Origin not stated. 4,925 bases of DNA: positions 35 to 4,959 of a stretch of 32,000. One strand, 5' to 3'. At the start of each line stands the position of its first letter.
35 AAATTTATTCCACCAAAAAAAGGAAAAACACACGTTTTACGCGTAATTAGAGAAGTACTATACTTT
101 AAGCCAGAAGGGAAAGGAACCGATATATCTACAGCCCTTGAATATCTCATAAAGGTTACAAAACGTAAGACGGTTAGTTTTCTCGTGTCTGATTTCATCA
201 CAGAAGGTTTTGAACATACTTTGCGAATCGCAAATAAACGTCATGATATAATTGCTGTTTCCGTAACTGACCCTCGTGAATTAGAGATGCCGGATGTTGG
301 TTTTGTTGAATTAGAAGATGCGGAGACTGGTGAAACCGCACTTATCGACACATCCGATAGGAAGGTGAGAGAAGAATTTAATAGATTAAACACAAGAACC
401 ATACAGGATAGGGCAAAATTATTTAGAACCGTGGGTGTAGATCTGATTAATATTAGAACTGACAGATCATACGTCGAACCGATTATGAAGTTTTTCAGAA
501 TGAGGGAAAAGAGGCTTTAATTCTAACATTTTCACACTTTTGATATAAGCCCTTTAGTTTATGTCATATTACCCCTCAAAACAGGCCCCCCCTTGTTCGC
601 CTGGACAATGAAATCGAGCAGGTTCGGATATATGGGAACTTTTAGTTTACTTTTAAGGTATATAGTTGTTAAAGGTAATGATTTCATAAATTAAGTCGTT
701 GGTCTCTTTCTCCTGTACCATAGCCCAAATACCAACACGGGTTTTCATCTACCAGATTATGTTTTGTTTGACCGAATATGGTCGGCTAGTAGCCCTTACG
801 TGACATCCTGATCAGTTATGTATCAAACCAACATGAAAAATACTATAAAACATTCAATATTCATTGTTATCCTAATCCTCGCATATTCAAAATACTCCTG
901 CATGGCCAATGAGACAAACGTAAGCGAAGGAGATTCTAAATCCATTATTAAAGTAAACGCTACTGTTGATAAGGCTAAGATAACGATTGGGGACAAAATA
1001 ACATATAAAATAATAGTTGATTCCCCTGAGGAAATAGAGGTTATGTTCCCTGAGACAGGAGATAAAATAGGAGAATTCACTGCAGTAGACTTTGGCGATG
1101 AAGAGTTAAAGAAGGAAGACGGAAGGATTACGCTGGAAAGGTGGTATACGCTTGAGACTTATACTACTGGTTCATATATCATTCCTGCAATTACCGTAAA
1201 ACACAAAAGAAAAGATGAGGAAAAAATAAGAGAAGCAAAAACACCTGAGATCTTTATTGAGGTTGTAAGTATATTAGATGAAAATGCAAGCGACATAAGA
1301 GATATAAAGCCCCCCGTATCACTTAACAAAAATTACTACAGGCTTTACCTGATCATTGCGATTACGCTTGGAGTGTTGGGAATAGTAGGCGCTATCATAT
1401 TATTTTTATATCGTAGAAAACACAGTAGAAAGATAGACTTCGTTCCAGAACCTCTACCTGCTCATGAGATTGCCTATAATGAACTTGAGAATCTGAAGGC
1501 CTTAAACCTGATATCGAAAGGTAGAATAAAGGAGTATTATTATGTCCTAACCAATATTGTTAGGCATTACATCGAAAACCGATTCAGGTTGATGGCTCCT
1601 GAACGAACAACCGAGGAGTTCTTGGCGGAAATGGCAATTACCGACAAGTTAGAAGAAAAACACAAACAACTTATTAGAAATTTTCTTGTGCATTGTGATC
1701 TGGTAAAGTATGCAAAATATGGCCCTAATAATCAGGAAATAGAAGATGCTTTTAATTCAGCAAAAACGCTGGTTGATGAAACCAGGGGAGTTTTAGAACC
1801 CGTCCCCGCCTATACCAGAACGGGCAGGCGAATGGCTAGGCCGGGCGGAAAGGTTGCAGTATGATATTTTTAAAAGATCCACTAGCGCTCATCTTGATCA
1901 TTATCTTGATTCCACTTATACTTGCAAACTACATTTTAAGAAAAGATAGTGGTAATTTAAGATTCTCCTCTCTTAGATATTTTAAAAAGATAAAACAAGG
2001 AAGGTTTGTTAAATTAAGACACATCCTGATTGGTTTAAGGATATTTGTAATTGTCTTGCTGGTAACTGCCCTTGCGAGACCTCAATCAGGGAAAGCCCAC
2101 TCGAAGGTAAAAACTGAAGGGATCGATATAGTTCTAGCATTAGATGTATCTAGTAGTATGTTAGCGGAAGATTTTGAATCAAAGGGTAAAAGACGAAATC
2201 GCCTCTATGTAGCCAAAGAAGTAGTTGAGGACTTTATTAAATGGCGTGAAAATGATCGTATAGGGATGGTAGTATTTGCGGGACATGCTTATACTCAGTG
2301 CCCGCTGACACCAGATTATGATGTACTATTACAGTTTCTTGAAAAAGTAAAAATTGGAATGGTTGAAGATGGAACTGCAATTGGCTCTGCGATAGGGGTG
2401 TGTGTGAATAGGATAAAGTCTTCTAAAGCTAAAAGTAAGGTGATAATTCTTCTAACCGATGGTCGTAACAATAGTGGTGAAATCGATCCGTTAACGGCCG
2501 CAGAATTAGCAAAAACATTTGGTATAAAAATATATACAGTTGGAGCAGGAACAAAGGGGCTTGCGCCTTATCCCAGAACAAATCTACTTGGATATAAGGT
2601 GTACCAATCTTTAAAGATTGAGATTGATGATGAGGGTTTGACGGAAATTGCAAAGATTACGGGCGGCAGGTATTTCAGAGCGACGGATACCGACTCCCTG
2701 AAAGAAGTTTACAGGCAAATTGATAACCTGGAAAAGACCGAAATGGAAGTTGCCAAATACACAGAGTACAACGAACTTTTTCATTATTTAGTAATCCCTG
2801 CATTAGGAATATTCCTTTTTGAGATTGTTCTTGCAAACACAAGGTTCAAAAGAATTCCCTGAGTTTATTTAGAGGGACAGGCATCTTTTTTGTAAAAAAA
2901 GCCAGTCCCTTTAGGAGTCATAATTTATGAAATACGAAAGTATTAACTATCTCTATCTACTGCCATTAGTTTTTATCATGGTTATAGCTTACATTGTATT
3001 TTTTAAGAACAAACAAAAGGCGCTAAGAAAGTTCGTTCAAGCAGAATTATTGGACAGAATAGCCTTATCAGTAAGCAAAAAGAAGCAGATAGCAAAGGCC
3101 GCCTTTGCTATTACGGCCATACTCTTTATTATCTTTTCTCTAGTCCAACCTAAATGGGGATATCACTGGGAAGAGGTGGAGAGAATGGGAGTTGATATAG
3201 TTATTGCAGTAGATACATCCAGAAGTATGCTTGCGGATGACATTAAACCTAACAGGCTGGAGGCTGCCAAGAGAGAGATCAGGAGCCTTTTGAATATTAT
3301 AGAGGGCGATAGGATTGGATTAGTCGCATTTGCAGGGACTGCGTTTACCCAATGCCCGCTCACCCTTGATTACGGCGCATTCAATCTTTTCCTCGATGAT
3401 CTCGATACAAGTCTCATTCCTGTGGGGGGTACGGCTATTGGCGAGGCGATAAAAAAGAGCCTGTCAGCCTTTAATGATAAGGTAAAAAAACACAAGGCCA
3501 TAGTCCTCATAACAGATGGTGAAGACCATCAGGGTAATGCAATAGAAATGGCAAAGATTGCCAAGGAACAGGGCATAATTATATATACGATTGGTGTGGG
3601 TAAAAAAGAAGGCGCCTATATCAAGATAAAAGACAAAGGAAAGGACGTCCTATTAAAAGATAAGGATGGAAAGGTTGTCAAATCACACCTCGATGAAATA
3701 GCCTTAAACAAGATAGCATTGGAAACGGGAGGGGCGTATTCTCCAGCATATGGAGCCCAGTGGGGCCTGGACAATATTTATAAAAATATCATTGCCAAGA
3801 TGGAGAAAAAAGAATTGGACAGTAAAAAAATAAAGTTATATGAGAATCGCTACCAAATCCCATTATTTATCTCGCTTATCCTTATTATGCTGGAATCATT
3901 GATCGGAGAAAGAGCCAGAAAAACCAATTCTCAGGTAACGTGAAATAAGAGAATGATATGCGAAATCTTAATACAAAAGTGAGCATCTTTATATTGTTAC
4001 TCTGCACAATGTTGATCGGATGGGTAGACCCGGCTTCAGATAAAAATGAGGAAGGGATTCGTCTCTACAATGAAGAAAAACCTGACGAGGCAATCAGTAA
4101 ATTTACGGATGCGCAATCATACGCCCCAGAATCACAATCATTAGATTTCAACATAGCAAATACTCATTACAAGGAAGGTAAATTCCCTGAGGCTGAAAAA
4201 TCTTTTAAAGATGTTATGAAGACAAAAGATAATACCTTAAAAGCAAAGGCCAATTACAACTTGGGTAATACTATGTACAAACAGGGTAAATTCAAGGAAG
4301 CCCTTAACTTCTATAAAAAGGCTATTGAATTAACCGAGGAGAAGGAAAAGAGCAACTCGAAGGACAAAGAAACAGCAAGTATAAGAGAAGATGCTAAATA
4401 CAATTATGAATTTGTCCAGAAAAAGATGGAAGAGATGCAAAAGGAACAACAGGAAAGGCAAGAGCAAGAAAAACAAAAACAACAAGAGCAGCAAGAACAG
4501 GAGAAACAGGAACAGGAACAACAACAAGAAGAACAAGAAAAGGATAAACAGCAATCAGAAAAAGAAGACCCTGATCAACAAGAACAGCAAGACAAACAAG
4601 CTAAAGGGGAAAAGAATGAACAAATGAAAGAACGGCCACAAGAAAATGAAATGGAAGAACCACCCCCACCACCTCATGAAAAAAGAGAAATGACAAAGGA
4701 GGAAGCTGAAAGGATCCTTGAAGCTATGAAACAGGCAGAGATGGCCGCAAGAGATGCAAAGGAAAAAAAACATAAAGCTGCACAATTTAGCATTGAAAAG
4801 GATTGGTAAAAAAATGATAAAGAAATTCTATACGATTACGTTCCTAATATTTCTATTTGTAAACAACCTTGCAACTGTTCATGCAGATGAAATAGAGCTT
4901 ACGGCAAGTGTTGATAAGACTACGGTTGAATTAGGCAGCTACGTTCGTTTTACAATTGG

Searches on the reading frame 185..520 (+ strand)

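Call 13: search_protein_families(library=pfam, proteins=[window:185-520:+], max_evalue=0.001)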
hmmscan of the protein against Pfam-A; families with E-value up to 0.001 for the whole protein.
window:185-520:+ (111 aa): 1 family
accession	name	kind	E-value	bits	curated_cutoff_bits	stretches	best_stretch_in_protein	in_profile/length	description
PF01882.25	DUF58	-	1.2e-22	80.7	23.4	1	1-71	140-212/216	Protein of unknown function DUF58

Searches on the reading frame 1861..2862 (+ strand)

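Call 12: search_protein_families(library=pfam, proteins=[window:1861-2862:+], max_evalue=0.001)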
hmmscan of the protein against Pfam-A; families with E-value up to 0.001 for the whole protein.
window:1861-2862:+ (333 aa): 4 families
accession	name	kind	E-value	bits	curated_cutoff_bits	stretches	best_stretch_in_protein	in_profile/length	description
PF00092.34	VWA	-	2.4e-23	83.7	23.8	1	89-285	1-173/174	von Willebrand factor type A domain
PF13519.12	VWA_2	-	6e-18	65.9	27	1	90-201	1-106/107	von Willebrand factor type A domain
PF07584.16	BatA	-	2.1e-10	41.3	25.9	1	1-74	1-77/77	Aerotolerance regulator N-terminal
PF06707.17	DUF1194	-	9.9e-05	22.1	27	0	89-224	5-149/206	Protein of unknown function (DUF1194)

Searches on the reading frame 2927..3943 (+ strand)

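Call 12: search_protein_families(library=pfam, proteins=[window:2927-3943:+], max_evalue=0.001)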
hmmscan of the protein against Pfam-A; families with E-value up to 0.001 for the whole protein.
window:2927-3943:+ (338 aa): 3 families
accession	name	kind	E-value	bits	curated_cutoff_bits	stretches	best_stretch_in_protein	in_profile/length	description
PF13519.12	VWA_2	-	1e-19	71.6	27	1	91-199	1-107/107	von Willebrand factor type A domain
PF00092.34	VWA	-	4.6e-19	69.7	23.8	1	90-228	1-143/174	von Willebrand factor type A domain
PF06707.17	DUF1194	-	0.00014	21.7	27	0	167-229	93-159/206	Protein of unknown function (DUF1194)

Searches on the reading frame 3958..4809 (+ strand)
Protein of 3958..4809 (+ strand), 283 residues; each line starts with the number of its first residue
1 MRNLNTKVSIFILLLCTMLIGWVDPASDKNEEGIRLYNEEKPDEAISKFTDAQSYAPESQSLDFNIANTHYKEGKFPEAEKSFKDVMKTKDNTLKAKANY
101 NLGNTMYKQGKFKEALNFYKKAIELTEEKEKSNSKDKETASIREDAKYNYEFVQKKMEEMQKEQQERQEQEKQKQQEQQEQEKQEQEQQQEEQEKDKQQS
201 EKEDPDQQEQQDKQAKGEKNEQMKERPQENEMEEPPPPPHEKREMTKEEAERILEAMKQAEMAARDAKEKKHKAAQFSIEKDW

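Call 12: search_protein_families(library=pfam, proteins=[window:3958-4809:+], max_evalue=0.001)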
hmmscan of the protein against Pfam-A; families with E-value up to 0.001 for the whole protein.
window:3958-4809:+ (283 aa): 11 families
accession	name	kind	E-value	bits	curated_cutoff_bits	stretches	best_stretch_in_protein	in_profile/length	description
PF07719.23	TPR_2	-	2.2e-16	59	27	1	96-127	1-32/34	Tetratricopeptide repeat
PF00515.34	TPR_1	-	8.7e-13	47.9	27.8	1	96-125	1-30/34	Tetratricopeptide repeat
PF13374.12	TPR_10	-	2.4e-10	40.5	27.5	1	101-128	7-34/42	Tetratricopeptide repeat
PF13424.12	TPR_12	-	2.5e-09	37.6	30.1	1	64-127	7-76/77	Tetratricopeptide repeat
PF14559.12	TPR_19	-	6.1e-09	36.5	25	1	39-92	4-57/68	Tetratricopeptide repeat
PF13176.12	TPR_7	-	8.1e-09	35.3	27.9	0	100-130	3-33/36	Tetratricopeptide repeat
PF13432.12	TPR_16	-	1.2e-08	35.7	32.7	1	65-125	2-60/65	Tetratricopeptide repeat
PF13414.12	TPR_11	-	1.5e-06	28.2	26.8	1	103-128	1-26/42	TPR repeat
PF13174.12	TPR_6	-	4.3e-05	24.3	26.3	0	98-124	2-28/33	Tetratricopeptide repeat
PF13181.12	TPR_8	-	5.9e-05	23.4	25.7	1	96-127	1-32/34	Tetratricopeptide repeat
PF12895.13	ANAPC3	-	6.7e-05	23.5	27.2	0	59-121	22-81/82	Anaphase-promoting complex, cyclosome, subunit 3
